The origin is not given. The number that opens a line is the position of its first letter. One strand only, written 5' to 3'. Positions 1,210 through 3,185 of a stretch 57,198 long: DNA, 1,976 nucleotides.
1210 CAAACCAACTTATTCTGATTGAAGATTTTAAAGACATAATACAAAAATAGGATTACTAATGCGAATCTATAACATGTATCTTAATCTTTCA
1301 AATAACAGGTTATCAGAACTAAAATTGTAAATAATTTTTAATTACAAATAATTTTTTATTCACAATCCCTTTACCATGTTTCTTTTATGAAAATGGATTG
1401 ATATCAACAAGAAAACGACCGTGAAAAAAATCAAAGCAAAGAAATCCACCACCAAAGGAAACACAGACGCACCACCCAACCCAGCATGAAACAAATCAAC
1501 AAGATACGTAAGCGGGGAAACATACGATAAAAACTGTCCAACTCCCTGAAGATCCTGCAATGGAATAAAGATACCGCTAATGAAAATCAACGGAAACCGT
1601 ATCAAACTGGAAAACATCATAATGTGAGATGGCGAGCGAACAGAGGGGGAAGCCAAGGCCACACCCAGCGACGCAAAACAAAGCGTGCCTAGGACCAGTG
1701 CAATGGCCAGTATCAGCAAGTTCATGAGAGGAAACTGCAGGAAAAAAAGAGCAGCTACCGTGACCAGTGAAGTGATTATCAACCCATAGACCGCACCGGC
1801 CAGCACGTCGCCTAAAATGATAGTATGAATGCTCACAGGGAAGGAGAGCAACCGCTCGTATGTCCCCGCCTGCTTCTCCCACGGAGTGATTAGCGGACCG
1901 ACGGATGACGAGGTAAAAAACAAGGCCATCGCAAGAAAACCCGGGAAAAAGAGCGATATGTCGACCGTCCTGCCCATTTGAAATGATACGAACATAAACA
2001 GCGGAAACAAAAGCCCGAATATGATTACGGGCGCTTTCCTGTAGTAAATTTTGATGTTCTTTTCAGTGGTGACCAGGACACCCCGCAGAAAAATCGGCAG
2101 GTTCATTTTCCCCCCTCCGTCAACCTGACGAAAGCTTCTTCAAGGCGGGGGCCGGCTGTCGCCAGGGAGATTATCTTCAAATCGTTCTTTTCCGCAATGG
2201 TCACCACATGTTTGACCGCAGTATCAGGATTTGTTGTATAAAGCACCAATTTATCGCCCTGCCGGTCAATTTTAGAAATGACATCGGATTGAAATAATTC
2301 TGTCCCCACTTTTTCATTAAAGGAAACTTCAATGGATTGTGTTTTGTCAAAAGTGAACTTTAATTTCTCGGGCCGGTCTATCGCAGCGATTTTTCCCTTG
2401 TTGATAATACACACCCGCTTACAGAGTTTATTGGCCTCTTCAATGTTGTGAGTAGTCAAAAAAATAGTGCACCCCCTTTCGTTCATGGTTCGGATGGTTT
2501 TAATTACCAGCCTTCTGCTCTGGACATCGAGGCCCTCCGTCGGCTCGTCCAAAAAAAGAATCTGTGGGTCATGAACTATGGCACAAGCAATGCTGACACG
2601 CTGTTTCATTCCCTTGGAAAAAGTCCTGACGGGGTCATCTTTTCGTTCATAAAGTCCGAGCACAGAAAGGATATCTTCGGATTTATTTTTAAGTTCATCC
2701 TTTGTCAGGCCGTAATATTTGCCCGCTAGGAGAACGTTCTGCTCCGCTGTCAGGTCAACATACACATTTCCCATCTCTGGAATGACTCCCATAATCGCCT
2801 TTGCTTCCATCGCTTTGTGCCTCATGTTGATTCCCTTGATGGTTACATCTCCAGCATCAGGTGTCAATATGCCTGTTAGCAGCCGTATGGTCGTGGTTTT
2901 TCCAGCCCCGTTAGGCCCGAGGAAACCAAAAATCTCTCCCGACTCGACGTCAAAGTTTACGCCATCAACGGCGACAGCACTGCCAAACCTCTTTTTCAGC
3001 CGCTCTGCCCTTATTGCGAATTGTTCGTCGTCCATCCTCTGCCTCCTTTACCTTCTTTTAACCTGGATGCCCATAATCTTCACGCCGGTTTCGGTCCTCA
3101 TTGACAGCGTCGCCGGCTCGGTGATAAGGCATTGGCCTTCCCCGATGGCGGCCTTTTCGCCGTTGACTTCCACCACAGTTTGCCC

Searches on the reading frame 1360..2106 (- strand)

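Call 78: search_protein_families(library=pfam, proteins=[window:1360-2106:-], max_evalue=0.0001)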
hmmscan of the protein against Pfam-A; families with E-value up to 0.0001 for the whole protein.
window:1360-2106:- (248 aa): 4 families
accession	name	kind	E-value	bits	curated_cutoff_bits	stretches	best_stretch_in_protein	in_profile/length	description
PF01061.29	ABC2_membrane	-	3.4e-24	86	26.9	1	13-208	6-208/211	ABC-2 type transporter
PF12698.13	ABC2_membrane_3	-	2.2e-11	43.9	31.6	1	51-237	161-346/347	ABC-2 family transporter protein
PF12679.13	ABC2_membrane_2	-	7.1e-06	25.9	27.2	1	77-241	93-279/283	ABC-2 family transporter protein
PF03379.19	CcmB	-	9.8e-05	22.3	24.9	1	15-175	6-168/215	CcmB protein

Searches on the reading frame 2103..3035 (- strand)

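Call 78: search_protein_families(library=pfam, proteins=[window:2103-3035:-], max_evalue=0.0001)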
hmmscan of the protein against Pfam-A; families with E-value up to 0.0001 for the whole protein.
window:2103-3035:- (310 aa): 3 families
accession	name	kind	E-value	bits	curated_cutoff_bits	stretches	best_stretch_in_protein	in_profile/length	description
PF00005.33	ABC_tran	-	1.5e-31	110.3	25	1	24-166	2-136/137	ABC transporter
PF13304.12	AAA_21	-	5.5e-13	50.1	27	1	130-199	229-301/304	AAA domain, putative AbiEii toxin, Type IV TA system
PF13476.12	AAA_23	-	2.3e-05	25.6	27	0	25-65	12-51/201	AAA domain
